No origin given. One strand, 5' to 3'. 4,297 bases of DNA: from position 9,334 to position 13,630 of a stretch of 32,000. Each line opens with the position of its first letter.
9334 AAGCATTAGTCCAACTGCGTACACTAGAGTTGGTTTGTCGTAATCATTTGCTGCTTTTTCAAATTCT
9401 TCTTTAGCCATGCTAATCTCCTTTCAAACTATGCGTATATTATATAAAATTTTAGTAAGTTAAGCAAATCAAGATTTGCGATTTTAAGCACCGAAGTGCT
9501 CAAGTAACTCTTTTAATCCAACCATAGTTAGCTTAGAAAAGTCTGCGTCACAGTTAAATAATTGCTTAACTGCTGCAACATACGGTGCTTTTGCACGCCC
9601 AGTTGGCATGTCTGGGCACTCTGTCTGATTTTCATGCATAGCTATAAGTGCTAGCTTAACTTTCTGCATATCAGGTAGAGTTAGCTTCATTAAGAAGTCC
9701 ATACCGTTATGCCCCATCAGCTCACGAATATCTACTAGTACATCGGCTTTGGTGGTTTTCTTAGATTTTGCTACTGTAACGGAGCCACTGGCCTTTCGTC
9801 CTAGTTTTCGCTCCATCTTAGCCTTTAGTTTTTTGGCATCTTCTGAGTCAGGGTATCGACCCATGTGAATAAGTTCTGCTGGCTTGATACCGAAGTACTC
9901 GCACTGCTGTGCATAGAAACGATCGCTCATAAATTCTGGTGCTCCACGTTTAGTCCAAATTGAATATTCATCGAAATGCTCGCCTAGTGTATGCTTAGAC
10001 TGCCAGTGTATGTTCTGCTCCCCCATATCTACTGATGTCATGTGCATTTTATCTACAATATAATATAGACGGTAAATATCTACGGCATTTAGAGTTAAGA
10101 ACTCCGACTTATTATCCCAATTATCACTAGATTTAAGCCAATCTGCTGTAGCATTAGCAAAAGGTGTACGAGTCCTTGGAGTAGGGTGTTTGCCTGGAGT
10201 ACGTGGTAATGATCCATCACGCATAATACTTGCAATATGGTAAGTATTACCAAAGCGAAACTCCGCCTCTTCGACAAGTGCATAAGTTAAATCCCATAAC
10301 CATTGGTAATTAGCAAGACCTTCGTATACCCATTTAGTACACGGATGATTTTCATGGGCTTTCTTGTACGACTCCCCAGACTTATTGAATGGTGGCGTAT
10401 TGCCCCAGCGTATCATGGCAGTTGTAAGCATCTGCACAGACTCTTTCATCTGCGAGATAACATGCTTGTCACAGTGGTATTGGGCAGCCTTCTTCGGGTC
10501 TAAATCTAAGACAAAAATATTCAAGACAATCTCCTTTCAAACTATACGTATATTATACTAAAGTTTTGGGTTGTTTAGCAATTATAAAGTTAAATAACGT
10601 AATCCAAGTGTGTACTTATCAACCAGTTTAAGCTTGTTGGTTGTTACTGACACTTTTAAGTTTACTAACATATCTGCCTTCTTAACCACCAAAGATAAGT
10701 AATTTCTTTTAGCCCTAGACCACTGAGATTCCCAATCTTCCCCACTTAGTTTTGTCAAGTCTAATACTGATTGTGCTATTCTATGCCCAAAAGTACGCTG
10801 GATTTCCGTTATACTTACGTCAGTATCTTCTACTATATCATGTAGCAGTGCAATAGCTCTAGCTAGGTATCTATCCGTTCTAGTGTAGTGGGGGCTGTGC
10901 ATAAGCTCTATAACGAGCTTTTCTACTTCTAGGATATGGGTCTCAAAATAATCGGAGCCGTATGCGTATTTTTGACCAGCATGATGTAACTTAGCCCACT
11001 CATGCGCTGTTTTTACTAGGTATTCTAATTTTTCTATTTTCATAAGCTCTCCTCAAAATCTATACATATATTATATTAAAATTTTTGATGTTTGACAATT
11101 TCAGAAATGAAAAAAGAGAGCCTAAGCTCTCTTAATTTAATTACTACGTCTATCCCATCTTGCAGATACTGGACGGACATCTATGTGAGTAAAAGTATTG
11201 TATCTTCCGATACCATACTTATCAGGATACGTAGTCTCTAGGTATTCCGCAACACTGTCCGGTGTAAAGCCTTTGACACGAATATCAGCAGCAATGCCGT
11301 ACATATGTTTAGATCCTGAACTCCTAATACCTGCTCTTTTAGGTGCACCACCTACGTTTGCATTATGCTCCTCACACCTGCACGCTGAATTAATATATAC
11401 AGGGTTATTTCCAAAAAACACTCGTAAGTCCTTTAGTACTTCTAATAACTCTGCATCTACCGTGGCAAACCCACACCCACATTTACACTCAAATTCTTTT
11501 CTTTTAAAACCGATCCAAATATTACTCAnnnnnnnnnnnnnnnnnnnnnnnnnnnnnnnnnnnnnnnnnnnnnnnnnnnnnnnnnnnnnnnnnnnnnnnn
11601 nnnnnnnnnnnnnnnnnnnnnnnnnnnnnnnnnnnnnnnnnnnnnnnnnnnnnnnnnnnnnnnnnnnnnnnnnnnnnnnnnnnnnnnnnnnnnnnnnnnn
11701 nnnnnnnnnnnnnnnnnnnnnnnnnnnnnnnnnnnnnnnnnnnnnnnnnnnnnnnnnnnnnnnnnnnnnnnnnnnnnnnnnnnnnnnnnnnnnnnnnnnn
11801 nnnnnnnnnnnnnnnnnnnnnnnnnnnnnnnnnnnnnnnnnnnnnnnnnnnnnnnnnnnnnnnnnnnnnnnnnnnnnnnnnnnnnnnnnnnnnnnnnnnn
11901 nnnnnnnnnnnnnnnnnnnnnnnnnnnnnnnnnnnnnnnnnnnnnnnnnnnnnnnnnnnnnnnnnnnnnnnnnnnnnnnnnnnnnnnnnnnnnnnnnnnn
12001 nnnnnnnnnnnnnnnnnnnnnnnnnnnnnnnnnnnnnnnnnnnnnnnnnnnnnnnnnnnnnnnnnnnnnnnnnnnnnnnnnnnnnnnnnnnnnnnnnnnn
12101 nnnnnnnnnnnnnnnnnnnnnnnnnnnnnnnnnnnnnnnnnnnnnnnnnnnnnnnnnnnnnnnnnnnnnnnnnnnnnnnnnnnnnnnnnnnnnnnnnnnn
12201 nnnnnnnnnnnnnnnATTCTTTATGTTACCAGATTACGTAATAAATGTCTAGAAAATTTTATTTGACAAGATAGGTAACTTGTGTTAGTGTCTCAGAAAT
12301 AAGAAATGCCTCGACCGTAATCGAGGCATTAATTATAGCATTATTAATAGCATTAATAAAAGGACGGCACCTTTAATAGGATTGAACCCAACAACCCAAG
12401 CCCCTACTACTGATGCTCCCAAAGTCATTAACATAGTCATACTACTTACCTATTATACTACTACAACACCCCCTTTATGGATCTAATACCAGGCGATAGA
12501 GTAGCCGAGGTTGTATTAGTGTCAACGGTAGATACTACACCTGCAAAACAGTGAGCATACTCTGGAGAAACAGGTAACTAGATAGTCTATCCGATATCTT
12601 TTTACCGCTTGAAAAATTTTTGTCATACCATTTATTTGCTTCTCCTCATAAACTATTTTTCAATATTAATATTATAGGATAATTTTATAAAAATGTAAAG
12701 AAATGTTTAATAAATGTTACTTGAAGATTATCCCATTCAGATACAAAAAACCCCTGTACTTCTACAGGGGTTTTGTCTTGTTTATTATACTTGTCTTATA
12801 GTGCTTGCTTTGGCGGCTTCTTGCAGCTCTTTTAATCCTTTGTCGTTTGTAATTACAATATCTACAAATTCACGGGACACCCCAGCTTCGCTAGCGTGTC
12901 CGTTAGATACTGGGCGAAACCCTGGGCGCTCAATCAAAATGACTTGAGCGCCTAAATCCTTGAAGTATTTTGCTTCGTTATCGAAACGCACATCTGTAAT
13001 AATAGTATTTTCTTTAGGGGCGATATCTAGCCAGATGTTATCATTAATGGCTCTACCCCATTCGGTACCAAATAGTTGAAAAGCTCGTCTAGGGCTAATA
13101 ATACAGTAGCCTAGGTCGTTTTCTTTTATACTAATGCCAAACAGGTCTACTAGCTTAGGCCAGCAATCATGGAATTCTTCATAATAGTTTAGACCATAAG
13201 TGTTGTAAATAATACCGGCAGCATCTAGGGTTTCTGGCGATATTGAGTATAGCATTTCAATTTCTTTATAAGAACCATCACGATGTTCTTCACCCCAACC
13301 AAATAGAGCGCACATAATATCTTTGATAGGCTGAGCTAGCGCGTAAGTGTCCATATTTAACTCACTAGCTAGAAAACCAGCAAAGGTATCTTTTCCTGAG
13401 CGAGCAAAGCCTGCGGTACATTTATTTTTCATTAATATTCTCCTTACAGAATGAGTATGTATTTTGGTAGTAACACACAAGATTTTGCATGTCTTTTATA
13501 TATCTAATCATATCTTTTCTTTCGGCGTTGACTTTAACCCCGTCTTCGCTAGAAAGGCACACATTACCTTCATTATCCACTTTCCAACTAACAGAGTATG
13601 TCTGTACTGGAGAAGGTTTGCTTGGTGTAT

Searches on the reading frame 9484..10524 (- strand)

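Call 92: search_protein_families(library=phrogs, proteins=[window:9484-10524:-], max_evalue=0.00001)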
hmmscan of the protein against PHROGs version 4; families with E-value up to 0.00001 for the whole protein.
window:9484-10524:- (346 aa): 2 families
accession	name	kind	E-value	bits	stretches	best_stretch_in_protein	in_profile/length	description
phrog_624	-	DNA, RNA and nucleotide metabolism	4.1e-117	392.3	1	1-346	1-309/309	DNA binding protein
phrog_4328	-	unknown function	8.8e-21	75.7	1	199-344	1-133/136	-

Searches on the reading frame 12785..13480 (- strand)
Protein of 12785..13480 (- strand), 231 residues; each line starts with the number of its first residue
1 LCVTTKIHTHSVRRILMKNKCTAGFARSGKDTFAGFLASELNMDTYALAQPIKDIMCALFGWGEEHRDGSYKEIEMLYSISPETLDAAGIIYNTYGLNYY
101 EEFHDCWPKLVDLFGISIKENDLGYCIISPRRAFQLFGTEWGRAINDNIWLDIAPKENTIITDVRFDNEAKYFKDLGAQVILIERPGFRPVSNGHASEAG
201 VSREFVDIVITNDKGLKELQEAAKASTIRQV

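Call 92: search_protein_families(library=phrogs, proteins=[window:12785-13480:-], max_evalue=0.00001)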
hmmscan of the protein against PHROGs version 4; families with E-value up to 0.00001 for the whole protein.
window:12785-13480:- (231 aa): 1 family
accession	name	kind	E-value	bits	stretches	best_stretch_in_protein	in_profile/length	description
phrog_139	-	other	3.3e-46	159.3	1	17-223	83-256/342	deoxynucleoside monophosphate kinase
